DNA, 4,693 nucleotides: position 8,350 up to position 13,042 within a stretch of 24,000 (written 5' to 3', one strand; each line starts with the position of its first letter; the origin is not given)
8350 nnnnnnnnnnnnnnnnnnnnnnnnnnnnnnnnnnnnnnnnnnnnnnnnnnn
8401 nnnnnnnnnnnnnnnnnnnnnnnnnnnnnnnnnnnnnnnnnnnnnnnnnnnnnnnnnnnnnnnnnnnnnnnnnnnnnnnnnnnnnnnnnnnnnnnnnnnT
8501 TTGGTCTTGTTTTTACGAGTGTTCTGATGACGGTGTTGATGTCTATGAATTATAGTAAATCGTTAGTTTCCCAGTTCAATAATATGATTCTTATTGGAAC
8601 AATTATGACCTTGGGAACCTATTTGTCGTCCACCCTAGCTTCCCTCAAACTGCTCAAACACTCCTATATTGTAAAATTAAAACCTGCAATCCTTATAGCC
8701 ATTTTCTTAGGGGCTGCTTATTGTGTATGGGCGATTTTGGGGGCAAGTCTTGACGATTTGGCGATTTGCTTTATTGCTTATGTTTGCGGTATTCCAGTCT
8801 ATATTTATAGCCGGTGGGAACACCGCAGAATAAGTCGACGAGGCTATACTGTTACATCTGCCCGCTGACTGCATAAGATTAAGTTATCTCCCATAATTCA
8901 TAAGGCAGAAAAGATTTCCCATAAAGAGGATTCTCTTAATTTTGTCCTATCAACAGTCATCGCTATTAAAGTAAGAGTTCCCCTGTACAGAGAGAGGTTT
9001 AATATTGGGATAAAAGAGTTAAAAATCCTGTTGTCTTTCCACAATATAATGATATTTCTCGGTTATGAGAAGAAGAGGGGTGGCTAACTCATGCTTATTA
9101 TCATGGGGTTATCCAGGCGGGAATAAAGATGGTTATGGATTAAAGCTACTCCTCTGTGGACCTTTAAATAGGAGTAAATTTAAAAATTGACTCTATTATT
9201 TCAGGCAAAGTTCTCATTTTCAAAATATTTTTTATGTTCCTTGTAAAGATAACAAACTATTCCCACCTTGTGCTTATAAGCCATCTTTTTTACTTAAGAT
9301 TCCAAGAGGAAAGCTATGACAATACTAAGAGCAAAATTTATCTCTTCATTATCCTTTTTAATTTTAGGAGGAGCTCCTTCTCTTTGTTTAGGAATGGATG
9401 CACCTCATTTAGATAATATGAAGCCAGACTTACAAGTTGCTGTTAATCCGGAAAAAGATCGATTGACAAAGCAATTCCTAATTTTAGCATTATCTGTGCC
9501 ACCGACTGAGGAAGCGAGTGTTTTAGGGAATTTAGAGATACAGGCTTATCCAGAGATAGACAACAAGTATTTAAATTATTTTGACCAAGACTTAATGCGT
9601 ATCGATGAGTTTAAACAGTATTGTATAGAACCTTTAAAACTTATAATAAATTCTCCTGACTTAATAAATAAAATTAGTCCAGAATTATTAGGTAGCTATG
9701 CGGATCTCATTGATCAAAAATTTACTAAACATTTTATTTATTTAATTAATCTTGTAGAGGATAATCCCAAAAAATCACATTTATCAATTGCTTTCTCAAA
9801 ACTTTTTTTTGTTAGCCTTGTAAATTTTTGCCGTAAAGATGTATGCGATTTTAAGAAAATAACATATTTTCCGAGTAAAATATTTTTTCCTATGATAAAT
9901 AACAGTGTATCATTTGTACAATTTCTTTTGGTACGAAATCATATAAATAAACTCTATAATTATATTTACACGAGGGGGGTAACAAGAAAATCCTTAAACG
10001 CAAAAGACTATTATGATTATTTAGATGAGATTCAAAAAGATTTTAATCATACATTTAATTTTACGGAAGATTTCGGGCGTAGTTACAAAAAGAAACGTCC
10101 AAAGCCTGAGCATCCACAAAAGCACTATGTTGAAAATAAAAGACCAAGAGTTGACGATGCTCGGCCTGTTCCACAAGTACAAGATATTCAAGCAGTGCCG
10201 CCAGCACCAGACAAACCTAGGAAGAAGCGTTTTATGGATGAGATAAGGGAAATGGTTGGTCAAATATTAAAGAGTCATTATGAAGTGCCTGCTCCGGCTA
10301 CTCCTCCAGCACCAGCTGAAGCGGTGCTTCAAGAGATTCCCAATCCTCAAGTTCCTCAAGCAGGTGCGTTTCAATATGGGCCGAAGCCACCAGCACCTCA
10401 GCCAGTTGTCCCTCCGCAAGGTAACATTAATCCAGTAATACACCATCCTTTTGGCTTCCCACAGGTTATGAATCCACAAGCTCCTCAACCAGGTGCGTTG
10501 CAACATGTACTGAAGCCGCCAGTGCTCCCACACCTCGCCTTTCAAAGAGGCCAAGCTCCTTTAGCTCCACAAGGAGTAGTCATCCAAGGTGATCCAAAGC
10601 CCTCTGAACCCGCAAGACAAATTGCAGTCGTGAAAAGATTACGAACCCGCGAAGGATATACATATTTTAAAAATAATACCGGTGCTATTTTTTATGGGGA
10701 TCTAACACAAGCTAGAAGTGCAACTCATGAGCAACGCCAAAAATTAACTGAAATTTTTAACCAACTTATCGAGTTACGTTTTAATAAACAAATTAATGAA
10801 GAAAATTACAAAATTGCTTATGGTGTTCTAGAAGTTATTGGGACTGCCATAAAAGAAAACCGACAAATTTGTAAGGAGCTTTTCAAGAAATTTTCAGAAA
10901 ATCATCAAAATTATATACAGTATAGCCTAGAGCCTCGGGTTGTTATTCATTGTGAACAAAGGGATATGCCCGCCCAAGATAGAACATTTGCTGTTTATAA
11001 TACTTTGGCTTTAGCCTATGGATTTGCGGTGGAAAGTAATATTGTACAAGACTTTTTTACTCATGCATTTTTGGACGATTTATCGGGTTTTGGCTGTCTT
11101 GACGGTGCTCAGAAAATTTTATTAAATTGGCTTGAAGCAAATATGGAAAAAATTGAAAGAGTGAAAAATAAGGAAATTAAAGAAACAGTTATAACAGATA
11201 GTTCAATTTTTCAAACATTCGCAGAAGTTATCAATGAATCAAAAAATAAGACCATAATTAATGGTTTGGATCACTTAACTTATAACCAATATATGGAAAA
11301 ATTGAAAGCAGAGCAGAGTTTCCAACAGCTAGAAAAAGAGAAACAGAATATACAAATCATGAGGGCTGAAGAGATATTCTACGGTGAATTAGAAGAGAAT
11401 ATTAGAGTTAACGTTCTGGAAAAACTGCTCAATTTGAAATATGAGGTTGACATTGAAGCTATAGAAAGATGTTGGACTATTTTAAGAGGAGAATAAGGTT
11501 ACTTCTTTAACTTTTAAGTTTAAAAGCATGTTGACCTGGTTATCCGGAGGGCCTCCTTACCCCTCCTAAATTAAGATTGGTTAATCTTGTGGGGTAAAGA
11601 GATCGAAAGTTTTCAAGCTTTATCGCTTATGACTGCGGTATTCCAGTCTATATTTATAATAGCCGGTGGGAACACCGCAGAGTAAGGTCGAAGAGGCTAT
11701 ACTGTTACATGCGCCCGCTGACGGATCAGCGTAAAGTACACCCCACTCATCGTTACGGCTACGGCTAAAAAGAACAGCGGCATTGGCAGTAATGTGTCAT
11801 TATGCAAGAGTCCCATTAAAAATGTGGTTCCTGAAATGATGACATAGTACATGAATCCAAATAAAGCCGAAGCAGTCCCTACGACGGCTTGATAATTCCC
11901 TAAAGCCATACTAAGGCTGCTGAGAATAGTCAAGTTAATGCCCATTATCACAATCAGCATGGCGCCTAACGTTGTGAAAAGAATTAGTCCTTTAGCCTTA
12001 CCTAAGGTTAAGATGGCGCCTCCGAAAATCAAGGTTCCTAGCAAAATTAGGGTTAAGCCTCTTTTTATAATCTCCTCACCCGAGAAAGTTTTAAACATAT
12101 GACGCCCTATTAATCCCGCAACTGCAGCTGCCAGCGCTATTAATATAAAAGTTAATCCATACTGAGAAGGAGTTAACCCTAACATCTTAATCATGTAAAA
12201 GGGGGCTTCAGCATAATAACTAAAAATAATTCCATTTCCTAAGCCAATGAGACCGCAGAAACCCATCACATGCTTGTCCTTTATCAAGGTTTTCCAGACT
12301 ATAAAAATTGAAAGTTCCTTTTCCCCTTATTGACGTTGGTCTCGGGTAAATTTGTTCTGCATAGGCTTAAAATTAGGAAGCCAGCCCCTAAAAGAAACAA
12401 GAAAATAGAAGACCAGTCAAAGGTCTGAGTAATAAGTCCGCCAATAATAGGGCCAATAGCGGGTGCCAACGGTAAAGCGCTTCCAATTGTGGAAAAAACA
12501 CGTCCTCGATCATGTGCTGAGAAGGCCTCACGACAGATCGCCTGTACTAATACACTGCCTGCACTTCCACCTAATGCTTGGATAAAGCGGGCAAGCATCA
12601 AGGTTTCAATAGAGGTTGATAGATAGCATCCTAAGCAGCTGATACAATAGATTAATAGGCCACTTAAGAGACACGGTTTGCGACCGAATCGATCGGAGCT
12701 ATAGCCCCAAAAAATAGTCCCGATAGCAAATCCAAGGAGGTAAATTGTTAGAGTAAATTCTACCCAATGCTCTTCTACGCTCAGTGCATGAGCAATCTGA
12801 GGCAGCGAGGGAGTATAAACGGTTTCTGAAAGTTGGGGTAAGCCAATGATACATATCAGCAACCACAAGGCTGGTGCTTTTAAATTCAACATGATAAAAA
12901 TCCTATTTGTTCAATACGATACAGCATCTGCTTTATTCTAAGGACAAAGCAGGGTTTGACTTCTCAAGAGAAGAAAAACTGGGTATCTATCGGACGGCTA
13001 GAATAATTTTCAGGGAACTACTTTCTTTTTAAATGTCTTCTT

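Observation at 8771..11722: A ~2.75-kb AT-rich insert bracketed by ~100-bp imperfect direct repeats that duplicate the permease 3' end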

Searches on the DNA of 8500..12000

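Call 30: search_rna_families(source=window, start=8500, end=12000, threshold=evalue, max_evalue=1)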
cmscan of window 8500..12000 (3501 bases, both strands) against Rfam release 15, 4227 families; matches with E-value up to 1: 0.
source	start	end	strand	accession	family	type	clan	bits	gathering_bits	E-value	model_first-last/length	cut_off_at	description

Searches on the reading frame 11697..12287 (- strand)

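Call 7: search_protein_families(library=pfam, proteins=[window:11697-12287:-], max_evalue=0.01)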
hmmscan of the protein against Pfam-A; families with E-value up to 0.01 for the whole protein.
window:11697-12287:- (196 aa): 1 family
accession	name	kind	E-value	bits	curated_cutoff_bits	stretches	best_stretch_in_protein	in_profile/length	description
PF07690.21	MFS_1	-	0.0032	16.9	33.4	1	16-150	212-342/347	Major Facilitator Superfamily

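Call 8: search_protein_families(library=ncbifam, proteins=[window:11697-12287:-], max_evalue=0.01)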
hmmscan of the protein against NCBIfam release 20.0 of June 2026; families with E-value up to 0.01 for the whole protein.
window:11697-12287:- (196 aa): 6 families
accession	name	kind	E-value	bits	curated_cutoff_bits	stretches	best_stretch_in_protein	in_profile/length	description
TIGR00710.1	efflux_Bcr_CflA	subfamily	7e-21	75.1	200.9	1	1-184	202-381/385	Bcr/CflA family efflux MFS transporter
NF033134.0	cmlA_floR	equivalog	1.9e-10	40.8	450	1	17-180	220-380/388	CmlA/FloR family chloramphenicol efflux MFS transporter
NF053813.1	MFS_TcaB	equivalog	5.5e-07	28.7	475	1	13-181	217-380/396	putative multidrug effflux MFS transporter TcaB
NF008314.0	PRK11102.1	equivalog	6.3e-07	29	303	1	2-191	210-393/396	Bcr/CflA family multidrug efflux MFS transporter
NF000219.1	FloR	exception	6.5e-06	25.7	700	1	16-194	223-397/404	chloramphenicol/florfenicol efflux MFS transporter FloR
NF007782.0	PRK10473.1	subfamily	0.00052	19.2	417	1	14-191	212-381/394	MdtL family multidrug efflux MFS transporter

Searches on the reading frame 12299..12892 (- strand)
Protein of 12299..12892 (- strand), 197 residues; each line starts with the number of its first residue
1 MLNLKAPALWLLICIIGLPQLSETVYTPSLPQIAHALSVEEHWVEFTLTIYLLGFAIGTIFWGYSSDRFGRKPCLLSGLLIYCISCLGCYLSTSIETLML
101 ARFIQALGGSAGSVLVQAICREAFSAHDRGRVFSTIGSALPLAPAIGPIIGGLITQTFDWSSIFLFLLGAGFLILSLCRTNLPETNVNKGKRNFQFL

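Call 7: search_protein_families(library=pfam, proteins=[window:12299-12892:-], max_evalue=0.01)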
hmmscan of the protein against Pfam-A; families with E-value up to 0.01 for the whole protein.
window:12299-12892:- (197 aa): 8 families
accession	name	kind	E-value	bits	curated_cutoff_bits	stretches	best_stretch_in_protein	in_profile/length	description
PF07690.21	MFS_1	-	4.4e-38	131.5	33.4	1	20-183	9-176/347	Major Facilitator Superfamily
PF00083.30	Sugar_tr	-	2.5e-14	53.5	22.3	1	41-185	45-194/452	Sugar (and other) transporter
PF06779.20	MFS_4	-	2e-07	31.2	26.3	1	25-164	11-152/364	Uncharacterised MFS-type transporter YbfB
PF13347.12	MFS_2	-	0.00019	20.6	27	1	36-158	254-384/427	MFS/sugar transport protein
PF12832.13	MFS_1_like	-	0.0011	18.5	25.2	1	47-187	39-184/373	MFS_1 like family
PF05631.20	MFS_5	-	0.0027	17.1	25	1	57-128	85-151/356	Sugar-tranasporters, 12 TM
PF06609.19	TRI12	-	0.0031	16.5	23.2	1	29-165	66-200/599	Fungal trichothecene efflux pump (TRI12)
PF01757.29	Acyl_transf_3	-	0.004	16.7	31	0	5-151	147-234/326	Acyltransferase domain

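Call 8: search_protein_families(library=ncbifam, proteins=[window:12299-12892:-], max_evalue=0.01)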
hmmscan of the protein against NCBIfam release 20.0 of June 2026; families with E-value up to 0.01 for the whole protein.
window:12299-12892:- (197 aa): 93 families (the best 25 are shown)
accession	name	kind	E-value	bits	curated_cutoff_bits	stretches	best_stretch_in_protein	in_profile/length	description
TIGR00710.1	efflux_Bcr_CflA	subfamily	7.5e-58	196.8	200.9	1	8-189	6-187/385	Bcr/CflA family efflux MFS transporter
NF008314.0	PRK11102.1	equivalog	1.1e-43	150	303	1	14-196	17-199/396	Bcr/CflA family multidrug efflux MFS transporter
NF008270.1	PRK11043.1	equivalog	7.3e-41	140.5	430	1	19-184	17-182/382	purine nucleoside transporter PunC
NF008654.0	PRK11652.1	equivalog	4.9e-39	134.3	479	1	9-193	11-195/397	multidrug efflux MFS transporter EmrD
NF033134.0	cmlA_floR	equivalog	8.2e-35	121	450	1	17-191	20-195/388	CmlA/FloR family chloramphenicol efflux MFS transporter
NF053813.1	MFS_TcaB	equivalog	5.9e-30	104.3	475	1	18-194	17-193/396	putative multidrug effflux MFS transporter TcaB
TIGR00711.1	efflux_EmrB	subfamily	9.4e-30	103.8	230.2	1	19-197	14-191/485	DHA2 family efflux MFS transporter permease subunit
NF007782.0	PRK10473.1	subfamily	7.8e-29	100.9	417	1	25-189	21-185/394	MdtL family multidrug efflux MFS transporter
TIGR00880.1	2_A_01_02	superfamily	2.4e-28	99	131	1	49-176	1-132/141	multidrug resistance protein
NF000509.1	efflux_CmlA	exception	8.7e-26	91.2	875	1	15-188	22-196/419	CmlA family chloramphenicol efflux MFS transporter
NF012175.1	tet_MFS_L_K_45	equivalog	1.1e-23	83.8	650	1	12-166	4-160/444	Tet(L)/Tet(K)/Tet(45) family tetracycline efflux MFS transporter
NF012185.0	tet_MFS_L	exception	2e-23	83.1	925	1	9-166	15-174/457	tetracycline efflux MFS transporter Tet(L)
NF000219.1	FloR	exception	6.2e-23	81.7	700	1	8-168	15-176/404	chloramphenicol/florfenicol efflux MFS transporter FloR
TIGR00895.1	2A0115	subfamily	1.1e-22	80.5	418.55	1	25-186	35-196/398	aromatic acid/H+ symport family MFS transporter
NF012184.0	tet_MFS_45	exception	1.9e-22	79.8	975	1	4-167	10-175/458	tetracycline efflux MFS transporter Tet(45)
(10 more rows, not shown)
